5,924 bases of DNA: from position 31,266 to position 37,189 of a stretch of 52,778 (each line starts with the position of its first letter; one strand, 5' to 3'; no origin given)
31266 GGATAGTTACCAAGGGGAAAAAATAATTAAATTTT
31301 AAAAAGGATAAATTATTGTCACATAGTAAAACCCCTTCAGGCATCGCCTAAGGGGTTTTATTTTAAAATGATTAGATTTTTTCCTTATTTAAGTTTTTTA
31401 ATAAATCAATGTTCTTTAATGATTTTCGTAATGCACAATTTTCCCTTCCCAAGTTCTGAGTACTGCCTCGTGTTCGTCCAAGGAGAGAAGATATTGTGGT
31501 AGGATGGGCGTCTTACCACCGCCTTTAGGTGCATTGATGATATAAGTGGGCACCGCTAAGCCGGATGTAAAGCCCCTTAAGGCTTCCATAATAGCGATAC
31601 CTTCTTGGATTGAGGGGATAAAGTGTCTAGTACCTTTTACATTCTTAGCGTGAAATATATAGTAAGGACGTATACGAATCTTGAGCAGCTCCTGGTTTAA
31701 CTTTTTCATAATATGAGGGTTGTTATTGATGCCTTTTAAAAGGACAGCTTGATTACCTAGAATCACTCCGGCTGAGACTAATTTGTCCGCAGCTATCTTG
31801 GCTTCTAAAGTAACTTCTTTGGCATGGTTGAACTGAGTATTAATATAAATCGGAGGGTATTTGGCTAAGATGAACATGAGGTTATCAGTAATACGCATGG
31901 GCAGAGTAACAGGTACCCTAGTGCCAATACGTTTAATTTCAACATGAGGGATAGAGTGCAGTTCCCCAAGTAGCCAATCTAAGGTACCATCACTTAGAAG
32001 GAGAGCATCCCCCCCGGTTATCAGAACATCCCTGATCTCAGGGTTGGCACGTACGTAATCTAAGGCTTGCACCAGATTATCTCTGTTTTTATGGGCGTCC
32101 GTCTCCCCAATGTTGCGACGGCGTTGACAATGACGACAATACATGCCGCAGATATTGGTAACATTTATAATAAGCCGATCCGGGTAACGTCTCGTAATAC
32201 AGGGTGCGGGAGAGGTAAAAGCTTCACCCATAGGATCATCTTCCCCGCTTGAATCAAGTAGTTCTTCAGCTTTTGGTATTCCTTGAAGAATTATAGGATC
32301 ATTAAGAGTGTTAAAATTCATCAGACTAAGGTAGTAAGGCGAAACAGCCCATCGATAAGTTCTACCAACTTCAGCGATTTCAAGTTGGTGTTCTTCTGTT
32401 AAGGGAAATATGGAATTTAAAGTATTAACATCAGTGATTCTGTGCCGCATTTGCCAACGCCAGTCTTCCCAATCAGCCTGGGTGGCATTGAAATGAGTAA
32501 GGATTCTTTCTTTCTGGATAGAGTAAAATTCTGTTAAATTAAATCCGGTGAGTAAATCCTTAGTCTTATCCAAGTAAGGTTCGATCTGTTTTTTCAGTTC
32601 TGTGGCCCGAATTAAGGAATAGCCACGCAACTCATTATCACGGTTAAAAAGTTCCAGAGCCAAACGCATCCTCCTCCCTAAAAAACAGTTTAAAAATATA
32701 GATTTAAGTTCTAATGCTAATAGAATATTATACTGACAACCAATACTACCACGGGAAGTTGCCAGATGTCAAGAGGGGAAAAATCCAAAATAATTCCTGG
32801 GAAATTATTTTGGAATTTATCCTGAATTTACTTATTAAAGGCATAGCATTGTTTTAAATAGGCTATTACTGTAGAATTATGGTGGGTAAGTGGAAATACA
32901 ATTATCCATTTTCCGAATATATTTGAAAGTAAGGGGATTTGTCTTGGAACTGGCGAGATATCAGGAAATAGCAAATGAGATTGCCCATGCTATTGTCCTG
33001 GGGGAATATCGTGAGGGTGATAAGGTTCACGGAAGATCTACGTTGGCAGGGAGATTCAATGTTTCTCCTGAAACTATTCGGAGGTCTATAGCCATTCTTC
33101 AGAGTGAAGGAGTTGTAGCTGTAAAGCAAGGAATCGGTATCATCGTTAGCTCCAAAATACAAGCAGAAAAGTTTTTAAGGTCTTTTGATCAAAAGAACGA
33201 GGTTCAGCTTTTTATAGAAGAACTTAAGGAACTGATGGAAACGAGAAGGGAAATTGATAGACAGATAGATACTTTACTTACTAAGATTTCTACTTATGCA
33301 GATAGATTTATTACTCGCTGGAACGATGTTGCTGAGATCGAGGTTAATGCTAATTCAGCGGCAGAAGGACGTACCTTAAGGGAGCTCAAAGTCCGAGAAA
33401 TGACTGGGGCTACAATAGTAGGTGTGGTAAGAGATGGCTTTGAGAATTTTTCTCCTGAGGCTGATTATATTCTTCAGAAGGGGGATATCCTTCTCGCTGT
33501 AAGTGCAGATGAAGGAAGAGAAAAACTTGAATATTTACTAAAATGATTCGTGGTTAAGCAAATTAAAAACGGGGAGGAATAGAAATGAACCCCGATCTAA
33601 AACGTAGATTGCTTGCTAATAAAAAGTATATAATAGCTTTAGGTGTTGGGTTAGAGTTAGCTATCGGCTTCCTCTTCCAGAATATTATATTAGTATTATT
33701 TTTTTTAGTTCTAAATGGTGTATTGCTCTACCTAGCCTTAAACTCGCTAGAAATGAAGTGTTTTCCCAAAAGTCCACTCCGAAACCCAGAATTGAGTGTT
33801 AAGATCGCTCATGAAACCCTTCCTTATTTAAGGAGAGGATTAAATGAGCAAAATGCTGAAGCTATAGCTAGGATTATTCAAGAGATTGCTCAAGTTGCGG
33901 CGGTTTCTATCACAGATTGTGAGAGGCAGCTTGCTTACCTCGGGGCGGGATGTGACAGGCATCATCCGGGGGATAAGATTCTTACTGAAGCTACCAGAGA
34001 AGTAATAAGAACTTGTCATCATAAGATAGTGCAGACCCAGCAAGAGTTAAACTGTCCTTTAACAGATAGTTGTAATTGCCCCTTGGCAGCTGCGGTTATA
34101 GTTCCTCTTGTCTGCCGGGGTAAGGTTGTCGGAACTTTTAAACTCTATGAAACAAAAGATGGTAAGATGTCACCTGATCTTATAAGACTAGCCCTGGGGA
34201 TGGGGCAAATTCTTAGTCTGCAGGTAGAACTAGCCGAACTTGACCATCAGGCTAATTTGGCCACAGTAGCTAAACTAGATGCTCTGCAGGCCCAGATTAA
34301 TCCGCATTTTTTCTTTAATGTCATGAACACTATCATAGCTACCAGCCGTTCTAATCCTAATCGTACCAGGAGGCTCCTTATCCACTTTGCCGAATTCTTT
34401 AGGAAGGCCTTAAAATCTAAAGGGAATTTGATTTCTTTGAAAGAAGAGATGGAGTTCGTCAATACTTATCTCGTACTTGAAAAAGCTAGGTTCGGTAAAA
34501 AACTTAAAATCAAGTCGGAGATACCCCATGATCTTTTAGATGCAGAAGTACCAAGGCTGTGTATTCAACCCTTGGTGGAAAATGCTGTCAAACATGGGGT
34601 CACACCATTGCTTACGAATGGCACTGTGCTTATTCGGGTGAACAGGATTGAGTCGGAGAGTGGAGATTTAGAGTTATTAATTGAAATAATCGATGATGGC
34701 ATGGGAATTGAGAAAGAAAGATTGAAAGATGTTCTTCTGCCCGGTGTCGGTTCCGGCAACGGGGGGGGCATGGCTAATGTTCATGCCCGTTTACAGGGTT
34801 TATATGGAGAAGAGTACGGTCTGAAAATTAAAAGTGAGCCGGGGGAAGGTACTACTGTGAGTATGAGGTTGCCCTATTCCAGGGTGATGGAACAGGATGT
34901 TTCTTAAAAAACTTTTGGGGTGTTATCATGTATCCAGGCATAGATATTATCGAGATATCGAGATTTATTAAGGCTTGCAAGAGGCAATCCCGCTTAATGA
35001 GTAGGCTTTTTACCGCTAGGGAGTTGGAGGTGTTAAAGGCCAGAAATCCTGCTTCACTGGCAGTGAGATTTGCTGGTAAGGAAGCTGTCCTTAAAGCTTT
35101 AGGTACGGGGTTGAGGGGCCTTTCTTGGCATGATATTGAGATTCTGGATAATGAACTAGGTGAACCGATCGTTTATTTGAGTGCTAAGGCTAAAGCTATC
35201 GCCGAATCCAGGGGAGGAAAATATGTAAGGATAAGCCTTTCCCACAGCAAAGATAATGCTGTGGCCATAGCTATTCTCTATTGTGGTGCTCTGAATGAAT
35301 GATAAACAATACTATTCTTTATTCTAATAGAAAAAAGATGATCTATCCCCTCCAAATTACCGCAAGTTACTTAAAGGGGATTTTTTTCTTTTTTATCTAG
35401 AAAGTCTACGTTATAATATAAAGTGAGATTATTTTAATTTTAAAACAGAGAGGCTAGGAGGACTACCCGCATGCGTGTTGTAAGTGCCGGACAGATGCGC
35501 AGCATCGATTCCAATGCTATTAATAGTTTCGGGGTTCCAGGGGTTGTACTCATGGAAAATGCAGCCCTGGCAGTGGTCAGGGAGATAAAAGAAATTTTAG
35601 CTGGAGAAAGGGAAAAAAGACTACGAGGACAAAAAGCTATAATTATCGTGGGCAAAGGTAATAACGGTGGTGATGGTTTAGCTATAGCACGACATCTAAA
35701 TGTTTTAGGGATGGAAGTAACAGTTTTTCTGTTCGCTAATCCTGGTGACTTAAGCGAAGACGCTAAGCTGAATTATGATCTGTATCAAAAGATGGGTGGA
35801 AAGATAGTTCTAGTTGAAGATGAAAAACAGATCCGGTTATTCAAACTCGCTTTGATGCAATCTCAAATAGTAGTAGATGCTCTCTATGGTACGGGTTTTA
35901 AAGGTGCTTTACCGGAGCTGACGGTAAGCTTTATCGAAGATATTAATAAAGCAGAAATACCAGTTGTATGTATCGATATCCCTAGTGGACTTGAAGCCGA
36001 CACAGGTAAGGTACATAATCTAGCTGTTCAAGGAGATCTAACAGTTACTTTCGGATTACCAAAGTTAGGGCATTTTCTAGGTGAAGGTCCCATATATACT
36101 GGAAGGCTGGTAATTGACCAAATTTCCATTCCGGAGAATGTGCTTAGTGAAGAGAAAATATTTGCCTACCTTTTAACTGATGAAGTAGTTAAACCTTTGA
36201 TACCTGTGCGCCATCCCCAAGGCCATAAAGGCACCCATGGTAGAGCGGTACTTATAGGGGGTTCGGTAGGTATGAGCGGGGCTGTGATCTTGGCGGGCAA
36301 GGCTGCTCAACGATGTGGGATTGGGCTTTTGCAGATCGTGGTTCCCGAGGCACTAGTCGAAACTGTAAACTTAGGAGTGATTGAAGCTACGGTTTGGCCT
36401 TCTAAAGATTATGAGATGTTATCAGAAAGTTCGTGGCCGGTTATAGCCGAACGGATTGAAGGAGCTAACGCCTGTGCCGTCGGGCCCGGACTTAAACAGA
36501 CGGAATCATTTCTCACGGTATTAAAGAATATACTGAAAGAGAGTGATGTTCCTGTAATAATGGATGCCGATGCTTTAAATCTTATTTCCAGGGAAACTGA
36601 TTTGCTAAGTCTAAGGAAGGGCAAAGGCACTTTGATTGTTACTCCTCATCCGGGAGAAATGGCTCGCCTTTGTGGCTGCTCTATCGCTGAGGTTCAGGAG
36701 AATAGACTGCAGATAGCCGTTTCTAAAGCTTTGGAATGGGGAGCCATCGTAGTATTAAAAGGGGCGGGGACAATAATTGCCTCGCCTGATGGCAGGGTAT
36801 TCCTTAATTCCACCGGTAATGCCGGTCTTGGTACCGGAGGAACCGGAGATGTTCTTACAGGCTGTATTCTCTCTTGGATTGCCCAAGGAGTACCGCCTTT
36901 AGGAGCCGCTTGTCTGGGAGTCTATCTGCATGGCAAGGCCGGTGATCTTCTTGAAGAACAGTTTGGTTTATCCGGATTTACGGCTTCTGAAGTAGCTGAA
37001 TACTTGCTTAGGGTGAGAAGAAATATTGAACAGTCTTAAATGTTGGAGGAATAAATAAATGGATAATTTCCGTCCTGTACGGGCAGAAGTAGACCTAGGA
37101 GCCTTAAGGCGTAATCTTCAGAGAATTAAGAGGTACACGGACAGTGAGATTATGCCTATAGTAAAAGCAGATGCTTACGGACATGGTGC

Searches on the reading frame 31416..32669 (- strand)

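Call 81: search_protein_families(library=pfam, proteins=[window:31416-32669:-], max_evalue=0.00001)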
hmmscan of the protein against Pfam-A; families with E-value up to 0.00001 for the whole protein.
window:31416-32669:- (417 aa): 2 families
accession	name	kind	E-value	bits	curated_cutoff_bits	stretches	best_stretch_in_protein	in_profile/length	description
PF12544.13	LAM_C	-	3.5e-18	66.4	26.7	1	361-415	1-55/127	Lysine-2,3-aminomutase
PF04055.27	Radical_SAM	-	1.7e-09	38.5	29.5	1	168-286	1-115/166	Radical SAM superfamily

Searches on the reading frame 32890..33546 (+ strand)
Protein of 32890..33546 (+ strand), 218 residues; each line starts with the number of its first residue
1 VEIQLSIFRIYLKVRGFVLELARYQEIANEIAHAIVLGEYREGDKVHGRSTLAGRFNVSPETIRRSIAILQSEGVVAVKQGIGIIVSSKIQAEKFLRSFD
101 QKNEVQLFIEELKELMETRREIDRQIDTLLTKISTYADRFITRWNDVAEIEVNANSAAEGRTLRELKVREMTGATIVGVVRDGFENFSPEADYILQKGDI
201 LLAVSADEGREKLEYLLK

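Call 81: search_protein_families(library=pfam, proteins=[window:32890-33546:+], max_evalue=0.00001)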
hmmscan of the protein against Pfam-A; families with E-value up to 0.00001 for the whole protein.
window:32890-33546:+ (218 aa): 2 families
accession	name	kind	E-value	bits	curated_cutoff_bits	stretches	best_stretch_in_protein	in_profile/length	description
PF02080.26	TrkA_C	-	5.4e-15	55.5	27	1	147-214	1-67/71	TrkA-C domain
PF00392.27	GntR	-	1.6e-12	47.3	27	1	24-86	2-64/64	Bacterial regulatory proteins, gntR family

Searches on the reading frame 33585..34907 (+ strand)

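Call 81: search_protein_families(library=pfam, proteins=[window:33585-34907:+], max_evalue=0.00001)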
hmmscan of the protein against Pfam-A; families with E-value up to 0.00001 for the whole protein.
window:33585-34907:+ (440 aa): 2 families
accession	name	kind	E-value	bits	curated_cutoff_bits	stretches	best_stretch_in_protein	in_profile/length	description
PF06580.19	His_kinase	-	4.1e-25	88.3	25.2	1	229-307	1-81/81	Histidine kinase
PF02518.31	HATPase_c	-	2.6e-12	47.6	26.4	1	324-431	7-109/111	Histidine kinase-, DNA gyrase B-, and HSP90-like ATPase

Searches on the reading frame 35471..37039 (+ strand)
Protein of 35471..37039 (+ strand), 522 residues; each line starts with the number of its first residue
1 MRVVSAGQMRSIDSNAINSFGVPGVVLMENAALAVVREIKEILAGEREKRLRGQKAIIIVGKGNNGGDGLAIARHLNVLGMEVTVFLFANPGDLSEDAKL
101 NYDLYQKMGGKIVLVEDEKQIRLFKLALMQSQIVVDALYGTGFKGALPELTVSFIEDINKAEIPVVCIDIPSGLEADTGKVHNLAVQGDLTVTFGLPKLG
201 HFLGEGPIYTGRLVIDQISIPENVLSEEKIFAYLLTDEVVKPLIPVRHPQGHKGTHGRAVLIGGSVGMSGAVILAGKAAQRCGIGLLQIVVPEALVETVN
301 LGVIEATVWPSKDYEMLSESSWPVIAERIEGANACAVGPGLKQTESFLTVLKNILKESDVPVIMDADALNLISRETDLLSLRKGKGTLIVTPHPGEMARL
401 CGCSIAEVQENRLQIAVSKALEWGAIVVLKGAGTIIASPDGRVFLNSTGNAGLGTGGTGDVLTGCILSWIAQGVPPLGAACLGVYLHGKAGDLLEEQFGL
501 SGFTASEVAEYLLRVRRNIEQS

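Call 81: search_protein_families(library=pfam, proteins=[window:35471-37039:+], max_evalue=0.00001)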
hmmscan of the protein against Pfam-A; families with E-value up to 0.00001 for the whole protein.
window:35471-37039:+ (522 aa): 2 families
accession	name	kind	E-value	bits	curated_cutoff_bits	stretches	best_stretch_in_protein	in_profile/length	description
PF01256.23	Carb_kinase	-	1.7e-55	188.6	27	1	260-512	2-240/242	NAD(P)H-hydrate dehydratase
PF03853.21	YjeF_N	-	1.7e-49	168.5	24.9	1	26-200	3-169/169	YjeF-related protein N-terminus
